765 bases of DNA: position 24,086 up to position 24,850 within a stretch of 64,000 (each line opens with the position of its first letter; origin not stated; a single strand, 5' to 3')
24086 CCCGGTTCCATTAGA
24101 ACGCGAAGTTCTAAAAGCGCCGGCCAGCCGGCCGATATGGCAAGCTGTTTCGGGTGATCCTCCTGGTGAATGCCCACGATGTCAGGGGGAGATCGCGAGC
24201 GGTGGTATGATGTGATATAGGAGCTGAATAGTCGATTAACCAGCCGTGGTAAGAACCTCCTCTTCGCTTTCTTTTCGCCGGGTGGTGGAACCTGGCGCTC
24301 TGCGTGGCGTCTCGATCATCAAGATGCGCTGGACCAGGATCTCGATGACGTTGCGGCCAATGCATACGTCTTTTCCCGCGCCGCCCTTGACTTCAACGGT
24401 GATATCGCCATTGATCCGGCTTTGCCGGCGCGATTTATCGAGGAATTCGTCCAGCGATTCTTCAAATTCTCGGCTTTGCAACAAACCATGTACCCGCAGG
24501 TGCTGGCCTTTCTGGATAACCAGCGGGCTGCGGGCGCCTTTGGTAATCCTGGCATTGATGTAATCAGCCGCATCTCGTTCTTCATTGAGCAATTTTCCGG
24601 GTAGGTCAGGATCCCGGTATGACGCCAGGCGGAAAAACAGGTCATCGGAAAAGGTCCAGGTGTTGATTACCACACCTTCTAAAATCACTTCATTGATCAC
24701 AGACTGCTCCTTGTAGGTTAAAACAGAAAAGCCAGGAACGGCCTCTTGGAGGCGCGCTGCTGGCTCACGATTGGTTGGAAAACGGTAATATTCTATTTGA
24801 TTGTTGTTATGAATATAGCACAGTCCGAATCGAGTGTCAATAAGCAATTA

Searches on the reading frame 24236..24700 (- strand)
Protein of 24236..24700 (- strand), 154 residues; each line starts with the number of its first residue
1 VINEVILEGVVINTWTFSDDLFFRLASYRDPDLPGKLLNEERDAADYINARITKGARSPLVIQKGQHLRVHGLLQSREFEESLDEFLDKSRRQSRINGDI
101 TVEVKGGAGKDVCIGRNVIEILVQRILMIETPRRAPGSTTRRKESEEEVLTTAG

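Call 63: search_solved_structures(query=window:24236-24700:-, max_evalue=1)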
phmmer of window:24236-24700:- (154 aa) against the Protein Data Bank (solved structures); distinct sequences matched with E-value up to 1: 0.

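Call 86: predict_structure(alignment_id=A2)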
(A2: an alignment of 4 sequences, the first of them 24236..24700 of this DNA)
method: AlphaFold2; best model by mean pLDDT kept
length: 154 residues; sequences in the alignment: 4
mean_pLDDT: 32.7   pTM: 0.22
mean pLDDT of the five models: 32.7, 30.8, 30.4, 30.2, 29.5
residues with pLDDT >= 90: 0; 70-90: 0; 50-70: 0; < 50: 154
segments of 3 or more residues with pLDDT < 50: 1-154
pLDDT, mean of each block of 10 residues (from residue 1): 25 32 44 41 42 37 34 32 43 31 25 25 25 31 27 27
secondary structure, 60 per line:
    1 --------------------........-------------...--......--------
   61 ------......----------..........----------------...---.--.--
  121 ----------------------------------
elements in order: E21-28 E47-52 E67-72 H83-92

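Call 91: find_homologous_proteins(query=window:24236-24700:-, max_evalue=0.001)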
Query window:24236-24700:- (154 aa): 30 proteins with E <= 0.001 among 82 candidates.
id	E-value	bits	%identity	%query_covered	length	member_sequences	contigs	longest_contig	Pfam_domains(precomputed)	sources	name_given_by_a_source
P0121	1.7e-86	305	93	99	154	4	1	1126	-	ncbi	-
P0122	1.3e-79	283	86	99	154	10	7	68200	-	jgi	-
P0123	4.0e-66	239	72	99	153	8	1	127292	-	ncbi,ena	-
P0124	1.2e-64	234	75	95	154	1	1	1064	-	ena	-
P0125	9.8e-64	231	73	96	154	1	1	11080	-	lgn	-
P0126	3.2e-60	220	71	100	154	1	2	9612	-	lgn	-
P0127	3.8e-59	217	69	100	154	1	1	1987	-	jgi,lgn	jgi:hypothetical protein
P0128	8.1e-58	212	68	100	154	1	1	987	-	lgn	-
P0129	9.3e-58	212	68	100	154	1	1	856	-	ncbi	-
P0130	3.5e-57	210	68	100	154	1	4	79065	-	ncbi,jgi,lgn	-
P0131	4.7e-57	210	69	96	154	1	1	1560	-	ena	-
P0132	6.9e-57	209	69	98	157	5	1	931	-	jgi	jgi:hypothetical protein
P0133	9.4e-56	205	65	100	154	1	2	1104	-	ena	-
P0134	2.7e-55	204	68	96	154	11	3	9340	-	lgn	-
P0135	3.7e-55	204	67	96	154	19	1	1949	-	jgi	jgi:hypothetical protein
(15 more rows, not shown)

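Call 97: predict_structure(alignment_id=A5)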
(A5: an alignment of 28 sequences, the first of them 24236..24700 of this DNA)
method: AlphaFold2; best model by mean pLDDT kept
length: 154 residues; sequences in the alignment: 28
mean_pLDDT: 63.4   pTM: 0.47
mean pLDDT of the five models: 63.4, 60.8, 59.9, 58.8, 40.6
residues with pLDDT >= 90: 0; 70-90: 72; 50-70: 49; < 50: 33
segments of 3 or more residues with pLDDT < 50: 40-46, 132-154
pLDDT, mean of each block of 10 residues (from residue 1): 72 58 58 54 50 58 74 76 84 76 84 76 75 41 29 31
secondary structure, 60 per line:
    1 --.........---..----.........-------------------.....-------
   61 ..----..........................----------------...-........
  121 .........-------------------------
elements in order: E3-11 E21-29 E49-53 E67-82 H83-92 E113-129

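Call 99: find_encoding_contigs(protein=P0123, flank=10000, max_places=2)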
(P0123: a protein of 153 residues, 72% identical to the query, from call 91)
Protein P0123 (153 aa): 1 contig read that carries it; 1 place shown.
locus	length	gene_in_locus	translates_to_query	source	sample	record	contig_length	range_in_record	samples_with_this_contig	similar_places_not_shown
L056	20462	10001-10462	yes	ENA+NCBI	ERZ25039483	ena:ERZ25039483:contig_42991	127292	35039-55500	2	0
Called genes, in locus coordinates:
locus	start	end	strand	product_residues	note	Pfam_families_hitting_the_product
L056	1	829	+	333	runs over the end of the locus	-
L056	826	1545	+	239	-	PF16976:RcpC (weak)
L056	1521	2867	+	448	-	PF00437:T2SSE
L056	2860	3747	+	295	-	-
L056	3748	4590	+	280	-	-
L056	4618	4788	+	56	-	-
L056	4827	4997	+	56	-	-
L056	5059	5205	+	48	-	-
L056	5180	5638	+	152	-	PF07811:TadE (weak)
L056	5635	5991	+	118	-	-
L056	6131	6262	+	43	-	-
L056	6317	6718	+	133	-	-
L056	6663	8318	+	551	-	-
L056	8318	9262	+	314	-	PF01464:SLT (faint)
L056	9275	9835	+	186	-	-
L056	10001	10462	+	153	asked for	-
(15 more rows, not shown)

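Call 100: find_encoding_contigs(protein=P0130, flank=10000, max_places=2)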
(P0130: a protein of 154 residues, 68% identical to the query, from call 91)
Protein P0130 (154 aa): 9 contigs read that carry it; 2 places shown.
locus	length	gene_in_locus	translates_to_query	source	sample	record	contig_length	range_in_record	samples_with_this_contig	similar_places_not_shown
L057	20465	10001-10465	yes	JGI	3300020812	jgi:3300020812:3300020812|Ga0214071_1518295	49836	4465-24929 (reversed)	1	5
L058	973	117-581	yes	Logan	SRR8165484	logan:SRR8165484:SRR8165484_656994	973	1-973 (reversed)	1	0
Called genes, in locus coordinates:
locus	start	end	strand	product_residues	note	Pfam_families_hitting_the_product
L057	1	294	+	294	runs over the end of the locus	-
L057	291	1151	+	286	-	-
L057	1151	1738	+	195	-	PF04191:PEMT, PF04140:ICMT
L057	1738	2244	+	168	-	PF01478:Peptidase_A24 (weak)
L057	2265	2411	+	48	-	-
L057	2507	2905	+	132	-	PF07811:TadE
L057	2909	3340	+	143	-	PF13400:Tad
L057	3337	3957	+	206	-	-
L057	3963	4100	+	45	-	-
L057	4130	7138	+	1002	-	PF02494:HYR (faint), PF13750:Big_3_3 (faint), PF09136:Glucodextran_B (faint), PF12245:Big_3_2 (faint), PF13754:Big_3_4 (faint), PF19077:Big_13 (weak), PF27332:TP_0781 (faint), PF19077:Big_13 (weak)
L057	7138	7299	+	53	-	-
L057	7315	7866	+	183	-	-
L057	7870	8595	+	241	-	PF02899:Phage_int_SAM_1, PF13495:Phage_int_SAM_4 (weak), PF00589:Phage_integrase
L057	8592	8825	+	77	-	PF26761:Acb5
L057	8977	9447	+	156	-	-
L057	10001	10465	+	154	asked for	-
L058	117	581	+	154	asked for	-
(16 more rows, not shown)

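Call 101: find_encoding_contigs(protein=P0122, flank=10000, max_places=3)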
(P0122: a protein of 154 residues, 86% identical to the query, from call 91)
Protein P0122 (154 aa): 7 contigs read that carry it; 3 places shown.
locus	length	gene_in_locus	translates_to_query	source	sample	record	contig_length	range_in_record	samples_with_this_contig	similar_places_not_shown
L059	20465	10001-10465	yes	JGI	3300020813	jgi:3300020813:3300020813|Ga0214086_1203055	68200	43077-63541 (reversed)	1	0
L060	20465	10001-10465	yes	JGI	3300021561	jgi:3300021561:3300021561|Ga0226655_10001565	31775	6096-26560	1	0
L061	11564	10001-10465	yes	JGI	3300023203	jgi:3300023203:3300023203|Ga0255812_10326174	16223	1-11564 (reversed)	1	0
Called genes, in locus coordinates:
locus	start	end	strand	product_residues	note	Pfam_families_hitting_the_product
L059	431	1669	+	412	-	PF13173:AAA_14, PF13635:DUF4143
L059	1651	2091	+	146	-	-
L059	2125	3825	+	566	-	-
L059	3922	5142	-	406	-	PF07690:MFS_1, PF05977:MFS_3 (weak)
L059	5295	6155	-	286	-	PF01135:PCMT, PF01209:Ubie_methyltran, PF02353:CMAS, PF13489:Methyltransf_23, PF13847:Methyltransf_31, PF08241:Methyltransf_11, PF08242:Methyltransf_12, PF13649:Methyltransf_25, +1 more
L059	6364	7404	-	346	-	PF08240:ADH_N, PF00107:ADH_zinc_N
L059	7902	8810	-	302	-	PF01609:DDE_Tnp_1, PF13612:DDE_Tnp_1_3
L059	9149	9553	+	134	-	-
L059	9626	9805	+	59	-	-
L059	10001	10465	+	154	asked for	-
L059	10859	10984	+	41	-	-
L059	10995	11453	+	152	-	PF04434:SWIM (weak)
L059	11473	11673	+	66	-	-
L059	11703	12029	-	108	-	-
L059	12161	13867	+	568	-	PF00078:RVT_1, PF08388:GIIM, PF01844:HNH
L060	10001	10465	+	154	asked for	-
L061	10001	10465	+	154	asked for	-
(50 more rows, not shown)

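Call 103: fold_search(model_id=the predicted structure, library=pdb)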
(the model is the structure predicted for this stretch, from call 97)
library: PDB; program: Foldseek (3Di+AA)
matches with E <= 10: 552; with E <= 0.001: 0
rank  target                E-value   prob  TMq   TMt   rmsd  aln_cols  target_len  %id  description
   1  5yyu_C                2.6e-02  1.00  0.41  0.58   5.3       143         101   20  Crystal structure of Staphylococcus aureus single-stranded DNA-binding protein SsbB (released 2018-08-15)
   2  3tqy_D                2.9e-02  0.98  0.34  0.49   6.2       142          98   11  Structure of a single-stranded DNA-binding protein (ssb), from Coxiella burnetii (released 2011-09-21)
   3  7f5z_A                3.1e-02  0.93  0.34  0.43   9.6       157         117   15  Crystal structure of the single-stranded dna-binding protein from Mycobacterium tuberculosis- Form III (released 2022-05-11)
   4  6bhx_D                3.2e-02  0.99  0.39  0.57   4.8       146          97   18  B. subtilis SsbA with DNA (released 2018-12-19)
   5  3eiv_B                3.2e-02  0.97  0.35  0.46   8.8       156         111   14  Crystal Structure of Single-stranded DNA-binding protein from Streptomyces coelicolor (released 2009-09-08)
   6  6bhx_C                3.4e-02  0.99  0.39  0.55   5.3       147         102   18  B. subtilis SsbA with DNA (released 2018-12-19)
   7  3tqy_B                3.8e-02  0.98  0.37  0.50   7.6       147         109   15  Structure of a single-stranded DNA-binding protein (ssb), from Coxiella burnetii (released 2011-09-21)
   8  8gw5_B                4.0e-02  0.99  0.39  0.56   5.6       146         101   19  Crystal structure of SaSsbA complexed with glycerol (released 2023-09-20)
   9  7ym1_B                4.0e-02  0.99  0.40  0.55   5.1       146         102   17  Structure of SsbA protein in complex with the anticancer drug 5-fluorouracil (released 2023-08-02)
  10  6bhw_C                4.3e-02  0.99  0.39  0.55   4.9       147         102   17  B. subtilis SsbA (released 2018-12-19)
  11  5odn_D                5.0e-02  0.99  0.38  0.52   5.3       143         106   14  Salinibacter ruber Single-Strand Binding protein (released 2018-08-01)
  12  5odn_A                5.3e-02  0.99  0.37  0.54   5.3       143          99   14  Salinibacter ruber Single-Strand Binding protein (released 2018-08-01)
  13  3pgz_B                5.6e-02  0.87  0.33  0.42   8.5       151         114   16  Crystal structure of a single strand binding protein (SSB) from bartonella henselae (released 2010-12-22)
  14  6bhw_G                6.2e-02  0.98  0.39  0.55   5.1       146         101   17  B. subtilis SsbA (released 2018-12-19)
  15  3tqy_A                6.2e-02  0.92  0.33  0.44   8.7       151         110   14  Structure of a single-stranded DNA-binding protein (ssb), from Coxiella burnetii (released 2011-09-21)
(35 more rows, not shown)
